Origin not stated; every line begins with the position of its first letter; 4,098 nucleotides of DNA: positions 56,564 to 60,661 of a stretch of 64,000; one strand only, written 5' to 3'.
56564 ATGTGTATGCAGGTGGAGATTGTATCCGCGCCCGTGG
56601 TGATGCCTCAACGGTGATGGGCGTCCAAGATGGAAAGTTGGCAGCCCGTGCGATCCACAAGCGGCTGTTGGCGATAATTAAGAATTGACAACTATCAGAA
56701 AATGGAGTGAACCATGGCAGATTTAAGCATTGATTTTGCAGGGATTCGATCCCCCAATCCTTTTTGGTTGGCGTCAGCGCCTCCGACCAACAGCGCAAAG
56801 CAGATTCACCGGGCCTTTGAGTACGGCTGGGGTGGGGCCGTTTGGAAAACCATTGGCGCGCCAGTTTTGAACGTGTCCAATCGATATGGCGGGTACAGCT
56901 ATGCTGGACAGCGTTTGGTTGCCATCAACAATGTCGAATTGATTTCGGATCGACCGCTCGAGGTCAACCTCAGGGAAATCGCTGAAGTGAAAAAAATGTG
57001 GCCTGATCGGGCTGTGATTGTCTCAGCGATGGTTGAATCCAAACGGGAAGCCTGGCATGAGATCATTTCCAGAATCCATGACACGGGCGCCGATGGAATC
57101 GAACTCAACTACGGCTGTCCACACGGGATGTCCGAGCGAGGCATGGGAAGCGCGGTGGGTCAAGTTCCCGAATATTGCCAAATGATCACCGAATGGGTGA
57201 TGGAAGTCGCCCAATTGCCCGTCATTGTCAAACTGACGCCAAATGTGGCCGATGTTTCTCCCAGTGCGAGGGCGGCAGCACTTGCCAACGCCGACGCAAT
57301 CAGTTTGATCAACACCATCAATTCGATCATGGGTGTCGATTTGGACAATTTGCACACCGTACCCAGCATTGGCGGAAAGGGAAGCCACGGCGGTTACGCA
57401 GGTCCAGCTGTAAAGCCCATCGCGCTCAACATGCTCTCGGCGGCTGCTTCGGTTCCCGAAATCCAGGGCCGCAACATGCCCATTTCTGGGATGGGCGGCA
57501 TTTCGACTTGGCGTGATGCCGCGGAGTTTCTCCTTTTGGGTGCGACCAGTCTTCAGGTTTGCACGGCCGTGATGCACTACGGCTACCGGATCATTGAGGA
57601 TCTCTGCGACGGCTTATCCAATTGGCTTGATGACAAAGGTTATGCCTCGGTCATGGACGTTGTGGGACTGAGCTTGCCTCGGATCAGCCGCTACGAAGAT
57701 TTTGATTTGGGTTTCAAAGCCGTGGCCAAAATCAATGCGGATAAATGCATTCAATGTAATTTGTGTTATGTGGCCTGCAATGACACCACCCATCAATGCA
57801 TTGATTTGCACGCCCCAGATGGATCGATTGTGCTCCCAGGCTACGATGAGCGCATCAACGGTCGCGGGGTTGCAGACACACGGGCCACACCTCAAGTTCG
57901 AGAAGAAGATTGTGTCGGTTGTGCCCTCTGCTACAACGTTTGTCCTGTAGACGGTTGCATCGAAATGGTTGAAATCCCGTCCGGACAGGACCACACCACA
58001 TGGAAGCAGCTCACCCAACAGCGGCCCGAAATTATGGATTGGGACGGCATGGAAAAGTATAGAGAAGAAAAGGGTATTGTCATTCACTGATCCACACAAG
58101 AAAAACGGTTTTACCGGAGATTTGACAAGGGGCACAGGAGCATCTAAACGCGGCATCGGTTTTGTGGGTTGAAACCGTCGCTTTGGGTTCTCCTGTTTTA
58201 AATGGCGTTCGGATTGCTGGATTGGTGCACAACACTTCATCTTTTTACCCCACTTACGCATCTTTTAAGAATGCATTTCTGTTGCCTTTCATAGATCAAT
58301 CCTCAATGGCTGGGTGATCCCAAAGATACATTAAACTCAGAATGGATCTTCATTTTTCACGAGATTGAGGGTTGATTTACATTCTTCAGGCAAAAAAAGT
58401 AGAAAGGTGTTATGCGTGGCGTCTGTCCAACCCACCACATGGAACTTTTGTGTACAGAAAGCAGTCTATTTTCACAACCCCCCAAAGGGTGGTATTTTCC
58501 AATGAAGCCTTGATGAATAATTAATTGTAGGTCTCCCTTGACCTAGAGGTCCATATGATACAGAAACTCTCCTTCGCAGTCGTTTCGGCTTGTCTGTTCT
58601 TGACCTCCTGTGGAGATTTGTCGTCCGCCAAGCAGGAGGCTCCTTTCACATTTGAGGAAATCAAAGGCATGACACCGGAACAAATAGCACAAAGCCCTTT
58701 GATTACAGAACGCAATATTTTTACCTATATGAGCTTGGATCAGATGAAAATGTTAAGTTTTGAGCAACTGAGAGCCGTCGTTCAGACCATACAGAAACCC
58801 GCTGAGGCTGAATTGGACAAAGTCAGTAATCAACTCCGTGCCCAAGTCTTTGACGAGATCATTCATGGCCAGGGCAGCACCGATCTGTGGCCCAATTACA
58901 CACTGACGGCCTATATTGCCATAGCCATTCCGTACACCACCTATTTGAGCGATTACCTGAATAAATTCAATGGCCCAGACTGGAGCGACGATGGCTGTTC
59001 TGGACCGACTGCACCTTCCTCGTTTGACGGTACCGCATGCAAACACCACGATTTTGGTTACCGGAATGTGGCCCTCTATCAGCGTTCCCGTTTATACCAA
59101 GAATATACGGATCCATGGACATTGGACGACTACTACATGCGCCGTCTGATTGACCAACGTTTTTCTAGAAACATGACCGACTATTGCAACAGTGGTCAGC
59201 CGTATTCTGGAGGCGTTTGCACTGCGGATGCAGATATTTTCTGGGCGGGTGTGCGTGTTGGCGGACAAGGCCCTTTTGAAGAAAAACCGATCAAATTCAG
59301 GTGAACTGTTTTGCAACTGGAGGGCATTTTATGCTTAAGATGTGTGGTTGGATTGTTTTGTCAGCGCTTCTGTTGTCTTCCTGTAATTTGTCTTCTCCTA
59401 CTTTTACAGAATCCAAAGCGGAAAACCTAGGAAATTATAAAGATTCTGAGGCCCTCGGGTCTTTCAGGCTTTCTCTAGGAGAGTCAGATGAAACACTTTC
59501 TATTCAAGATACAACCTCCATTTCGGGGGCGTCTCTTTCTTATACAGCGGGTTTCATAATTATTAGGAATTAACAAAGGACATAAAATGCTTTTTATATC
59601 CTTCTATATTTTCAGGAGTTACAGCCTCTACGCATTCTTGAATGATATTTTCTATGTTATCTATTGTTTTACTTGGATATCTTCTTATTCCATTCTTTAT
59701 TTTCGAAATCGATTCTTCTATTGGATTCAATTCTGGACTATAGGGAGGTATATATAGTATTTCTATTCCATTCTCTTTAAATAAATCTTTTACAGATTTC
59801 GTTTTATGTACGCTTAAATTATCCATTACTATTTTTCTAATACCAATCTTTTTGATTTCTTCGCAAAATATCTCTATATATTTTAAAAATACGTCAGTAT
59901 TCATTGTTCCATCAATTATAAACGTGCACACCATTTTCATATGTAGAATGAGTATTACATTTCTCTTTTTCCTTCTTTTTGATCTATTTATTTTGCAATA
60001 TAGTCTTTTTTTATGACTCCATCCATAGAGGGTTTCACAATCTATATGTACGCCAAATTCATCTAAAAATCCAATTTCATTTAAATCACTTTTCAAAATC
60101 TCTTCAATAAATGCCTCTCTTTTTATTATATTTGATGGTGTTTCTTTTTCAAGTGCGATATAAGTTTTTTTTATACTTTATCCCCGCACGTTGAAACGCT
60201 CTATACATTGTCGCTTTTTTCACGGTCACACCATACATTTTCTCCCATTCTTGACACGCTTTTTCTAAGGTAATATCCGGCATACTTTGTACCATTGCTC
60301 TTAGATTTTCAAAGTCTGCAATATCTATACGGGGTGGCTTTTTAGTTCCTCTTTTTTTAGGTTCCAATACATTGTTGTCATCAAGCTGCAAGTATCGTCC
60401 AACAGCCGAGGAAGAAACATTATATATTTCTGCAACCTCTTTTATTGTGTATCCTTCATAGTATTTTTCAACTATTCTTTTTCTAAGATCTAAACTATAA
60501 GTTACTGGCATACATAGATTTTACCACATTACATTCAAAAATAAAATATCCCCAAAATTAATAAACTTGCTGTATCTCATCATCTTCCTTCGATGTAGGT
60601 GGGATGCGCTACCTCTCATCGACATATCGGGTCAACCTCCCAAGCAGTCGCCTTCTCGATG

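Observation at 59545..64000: Composite-transposon-like unit: inverted IS630 copies flank an FG-GAP repeat gene and truncate a lipoprotein gene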

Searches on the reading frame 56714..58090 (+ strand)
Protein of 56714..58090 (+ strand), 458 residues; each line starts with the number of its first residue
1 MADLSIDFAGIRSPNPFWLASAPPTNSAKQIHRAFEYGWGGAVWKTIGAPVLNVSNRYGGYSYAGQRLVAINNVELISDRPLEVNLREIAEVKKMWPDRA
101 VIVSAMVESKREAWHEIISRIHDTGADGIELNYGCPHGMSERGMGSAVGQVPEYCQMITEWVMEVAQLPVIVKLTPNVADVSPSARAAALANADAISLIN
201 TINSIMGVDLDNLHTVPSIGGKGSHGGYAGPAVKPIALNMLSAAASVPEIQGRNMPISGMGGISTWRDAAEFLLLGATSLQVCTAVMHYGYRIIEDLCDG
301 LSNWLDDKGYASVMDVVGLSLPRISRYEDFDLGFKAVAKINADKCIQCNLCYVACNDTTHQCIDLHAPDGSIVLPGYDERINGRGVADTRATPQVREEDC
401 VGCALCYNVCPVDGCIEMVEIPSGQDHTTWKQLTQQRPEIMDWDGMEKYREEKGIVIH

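Call 45: search_protein_families(library=ncbifam, proteins=[P0007], max_evalue=0.001)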
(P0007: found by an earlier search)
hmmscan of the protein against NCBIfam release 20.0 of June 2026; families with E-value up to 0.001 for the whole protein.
P0007 (1178 aa): 1 family
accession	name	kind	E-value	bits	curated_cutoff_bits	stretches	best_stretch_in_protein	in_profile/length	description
NF047539.1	XAC2610_fam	domain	2.4e-06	27.9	35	0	955-975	3-23/89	XAC2610-related protein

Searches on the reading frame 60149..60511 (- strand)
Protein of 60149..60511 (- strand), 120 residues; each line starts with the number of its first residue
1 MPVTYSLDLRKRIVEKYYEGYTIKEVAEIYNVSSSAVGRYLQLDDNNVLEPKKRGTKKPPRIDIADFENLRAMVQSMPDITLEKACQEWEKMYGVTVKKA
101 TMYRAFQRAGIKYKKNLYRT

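Call 6: search_protein_families(library=pfam, proteins=[window:60149-60511:-], max_evalue=0.01)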
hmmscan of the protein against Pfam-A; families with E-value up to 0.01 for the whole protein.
window:60149-60511:- (120 aa): 15 families
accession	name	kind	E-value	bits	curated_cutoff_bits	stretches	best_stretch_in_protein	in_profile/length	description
PF01710.22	HTH_Tnp_IS630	-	8.2e-10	39.2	21.3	1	4-118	2-103/119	Transposase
PF13565.12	HTH_32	-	1.1e-06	29.6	33.7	1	39-105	8-72/73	Homeodomain-like domain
PF13384.12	HTH_23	-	7e-06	26.1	24.6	1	6-42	3-39/50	Homeodomain-like domain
PF08281.18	Sigma70_r4_2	-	1.8e-05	24.7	25.7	1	13-42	18-48/54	Sigma-70, region 4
PF13592.12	HTH_33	-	5.7e-05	23.1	25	1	81-117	6-42/60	Winged helix-turn helix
PF13518.12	HTH_28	-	0.00013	22.4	25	1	10-43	2-35/52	Helix-turn-helix domain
PF04545.22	Sigma70_r4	-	0.00018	21.4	24.1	1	13-37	13-37/50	Sigma-70, region 4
PF12728.13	HTH_17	-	0.00048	20.8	27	0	21-41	2-22/51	Helix-turn-helix domain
PF02796.21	HTH_7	-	0.00078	20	23.8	1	12-41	13-42/45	Helix-turn-helix domain of resolvase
PF07638.17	Sigma70_ECF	-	0.0013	19.1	21.1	1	8-43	139-174/185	ECF sigma factor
PF01498.24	HTH_Tnp_Tc3_2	-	0.0025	18.5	31.5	0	69-115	3-48/72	Transposase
PF15978.11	TnsD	-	0.0059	16.1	32.4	1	10-83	188-240/355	Tn7-like transposition protein D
PF13542.12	HTH_Tnp_ISL3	-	0.0063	16.4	27.4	1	5-41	12-47/51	Helix-turn-helix domain of transposase family ISL3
PF07900.17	DUF1670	-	0.007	16.2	25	0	10-42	153-185/220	Protein of unknown function (DUF1670)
PF13551.12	HTH_29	-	0.0083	16.6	28.1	0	10-43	1-35/64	Winged helix-turn helix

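Call 53: list_cluster_members(proteins=[P0314, window:60149-60511:-, window:59563-60096:-, window:33632-34165:-])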
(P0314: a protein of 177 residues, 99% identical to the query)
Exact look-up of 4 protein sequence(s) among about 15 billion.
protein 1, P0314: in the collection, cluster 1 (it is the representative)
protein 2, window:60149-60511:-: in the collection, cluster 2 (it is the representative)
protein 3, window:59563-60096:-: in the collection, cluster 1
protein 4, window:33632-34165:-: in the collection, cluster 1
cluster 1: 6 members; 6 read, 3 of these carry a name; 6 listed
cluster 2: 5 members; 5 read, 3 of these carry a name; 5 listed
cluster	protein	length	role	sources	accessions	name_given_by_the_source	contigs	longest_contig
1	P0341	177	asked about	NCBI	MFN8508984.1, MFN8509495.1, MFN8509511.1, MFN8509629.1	MAG: IS630 family transposase [Deinococcaceae bacterium]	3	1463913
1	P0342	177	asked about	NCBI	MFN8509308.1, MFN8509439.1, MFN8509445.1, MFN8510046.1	MAG: IS630 family transposase [Deinococcaceae bacterium]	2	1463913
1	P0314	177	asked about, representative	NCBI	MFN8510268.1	MAG: IS630 family transposase [Deinococcaceae bacterium]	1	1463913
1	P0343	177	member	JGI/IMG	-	-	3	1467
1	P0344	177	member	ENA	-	-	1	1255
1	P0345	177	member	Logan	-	-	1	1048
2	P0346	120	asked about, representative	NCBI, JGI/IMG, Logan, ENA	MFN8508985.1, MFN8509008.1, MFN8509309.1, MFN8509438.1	MAG: IS630 transposase-related protein [Deinococcaceae bacterium]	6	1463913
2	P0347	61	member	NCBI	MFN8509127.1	MAG: helix-turn-helix domain-containing protein [Deinococcaceae bacterium]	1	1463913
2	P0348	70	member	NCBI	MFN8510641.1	MAG: IS630 transposase-related protein [Deinococcaceae bacterium]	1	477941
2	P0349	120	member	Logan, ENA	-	-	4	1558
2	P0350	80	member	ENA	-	-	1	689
